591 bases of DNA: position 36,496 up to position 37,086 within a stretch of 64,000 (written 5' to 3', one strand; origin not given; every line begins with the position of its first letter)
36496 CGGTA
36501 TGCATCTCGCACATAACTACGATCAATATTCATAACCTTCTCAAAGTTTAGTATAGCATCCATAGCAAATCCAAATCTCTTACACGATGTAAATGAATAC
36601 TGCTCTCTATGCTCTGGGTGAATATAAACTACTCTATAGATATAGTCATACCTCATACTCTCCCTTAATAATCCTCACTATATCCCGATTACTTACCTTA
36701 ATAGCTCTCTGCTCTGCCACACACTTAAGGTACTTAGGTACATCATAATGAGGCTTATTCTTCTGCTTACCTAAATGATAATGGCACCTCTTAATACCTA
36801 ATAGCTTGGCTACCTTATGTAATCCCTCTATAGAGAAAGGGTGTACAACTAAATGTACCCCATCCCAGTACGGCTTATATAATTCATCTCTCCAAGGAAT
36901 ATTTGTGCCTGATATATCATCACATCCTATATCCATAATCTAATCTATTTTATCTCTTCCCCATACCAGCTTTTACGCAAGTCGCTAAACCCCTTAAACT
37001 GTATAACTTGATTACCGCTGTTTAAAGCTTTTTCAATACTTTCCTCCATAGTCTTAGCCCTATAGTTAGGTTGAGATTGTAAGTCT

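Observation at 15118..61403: All three phage-style inverted gene blocks are exactly bracketed by a pair of palindromes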

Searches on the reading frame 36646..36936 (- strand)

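Call 43: search_protein_families(library=pfam, proteins=[window:36646-36936:-], max_evalue=0.01)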
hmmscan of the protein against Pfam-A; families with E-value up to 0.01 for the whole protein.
window:36646-36936:- (96 aa): 1 family
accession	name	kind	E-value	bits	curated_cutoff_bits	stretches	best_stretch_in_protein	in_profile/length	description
PF13223.11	DUF4031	-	2.3e-05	25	25.6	1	28-91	17-74/76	Protein of unknown function (DUF4031)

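Call 88: search_protein_families(library=phrogs, proteins=[window:36649-36936:-], max_evalue=0.01)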
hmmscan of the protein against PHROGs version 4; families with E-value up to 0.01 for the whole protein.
window:36649-36936:- (96 aa): 1 family
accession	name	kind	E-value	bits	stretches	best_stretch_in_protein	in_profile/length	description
phrog_4887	-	unknown function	2.9e-05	25.3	1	35-92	30-87/97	-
